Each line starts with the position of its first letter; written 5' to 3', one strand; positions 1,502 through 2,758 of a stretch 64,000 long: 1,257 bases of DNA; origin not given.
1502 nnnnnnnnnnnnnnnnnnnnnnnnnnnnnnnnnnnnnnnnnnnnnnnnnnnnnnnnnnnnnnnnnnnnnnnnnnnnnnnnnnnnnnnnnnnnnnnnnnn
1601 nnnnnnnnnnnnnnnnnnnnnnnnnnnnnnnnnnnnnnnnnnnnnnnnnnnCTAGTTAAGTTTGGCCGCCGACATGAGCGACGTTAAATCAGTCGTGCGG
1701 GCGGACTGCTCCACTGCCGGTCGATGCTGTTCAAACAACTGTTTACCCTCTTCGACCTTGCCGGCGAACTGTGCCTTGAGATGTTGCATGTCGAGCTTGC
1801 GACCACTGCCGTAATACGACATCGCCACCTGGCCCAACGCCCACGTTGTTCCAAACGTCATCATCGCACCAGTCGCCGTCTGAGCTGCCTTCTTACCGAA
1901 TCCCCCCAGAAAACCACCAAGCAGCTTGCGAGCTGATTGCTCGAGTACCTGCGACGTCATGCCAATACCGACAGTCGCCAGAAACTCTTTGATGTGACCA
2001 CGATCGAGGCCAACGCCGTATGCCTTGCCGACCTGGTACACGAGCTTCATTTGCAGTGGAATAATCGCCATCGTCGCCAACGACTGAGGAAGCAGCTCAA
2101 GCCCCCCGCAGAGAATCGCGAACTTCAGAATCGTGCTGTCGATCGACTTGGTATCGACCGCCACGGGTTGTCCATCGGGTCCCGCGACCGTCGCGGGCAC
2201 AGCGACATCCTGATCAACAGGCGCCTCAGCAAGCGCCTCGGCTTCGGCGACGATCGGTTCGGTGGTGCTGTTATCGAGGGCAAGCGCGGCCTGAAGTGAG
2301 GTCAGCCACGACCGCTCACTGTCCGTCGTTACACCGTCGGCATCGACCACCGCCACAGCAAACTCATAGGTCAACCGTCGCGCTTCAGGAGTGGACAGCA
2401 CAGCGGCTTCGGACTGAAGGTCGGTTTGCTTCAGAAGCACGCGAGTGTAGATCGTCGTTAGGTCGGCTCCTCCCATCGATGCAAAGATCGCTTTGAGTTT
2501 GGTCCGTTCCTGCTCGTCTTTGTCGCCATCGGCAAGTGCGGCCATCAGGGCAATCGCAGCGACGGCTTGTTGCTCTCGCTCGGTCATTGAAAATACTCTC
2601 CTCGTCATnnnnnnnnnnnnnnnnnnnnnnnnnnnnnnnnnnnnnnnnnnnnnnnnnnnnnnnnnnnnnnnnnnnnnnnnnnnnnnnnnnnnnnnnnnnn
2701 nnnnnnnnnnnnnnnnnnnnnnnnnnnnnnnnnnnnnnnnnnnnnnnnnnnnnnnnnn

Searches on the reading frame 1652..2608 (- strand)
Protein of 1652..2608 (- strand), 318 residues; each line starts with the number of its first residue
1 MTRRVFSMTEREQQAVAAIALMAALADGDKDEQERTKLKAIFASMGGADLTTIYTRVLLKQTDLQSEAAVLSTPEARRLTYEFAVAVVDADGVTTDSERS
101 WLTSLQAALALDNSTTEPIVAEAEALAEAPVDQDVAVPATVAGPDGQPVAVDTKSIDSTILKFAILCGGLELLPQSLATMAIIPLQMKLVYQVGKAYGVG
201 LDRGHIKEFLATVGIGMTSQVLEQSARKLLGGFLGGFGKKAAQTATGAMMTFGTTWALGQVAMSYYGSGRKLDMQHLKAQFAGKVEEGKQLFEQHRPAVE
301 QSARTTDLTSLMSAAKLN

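Call 89: search_protein_families(library=pfam, proteins=[window:1652-2608:-], max_evalue=0.00001)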
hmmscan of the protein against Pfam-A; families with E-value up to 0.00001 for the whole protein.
window:1652-2608:- (318 aa): 2 families
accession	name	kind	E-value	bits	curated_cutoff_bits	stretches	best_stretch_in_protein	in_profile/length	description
PF04391.17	DUF533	-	5e-09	36.4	29.6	1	20-120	77-175/178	Protein of unknown function (DUF533)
PF05099.18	TerB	-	3e-06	28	24.4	1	14-115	2-112/118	Tellurite resistance protein TerB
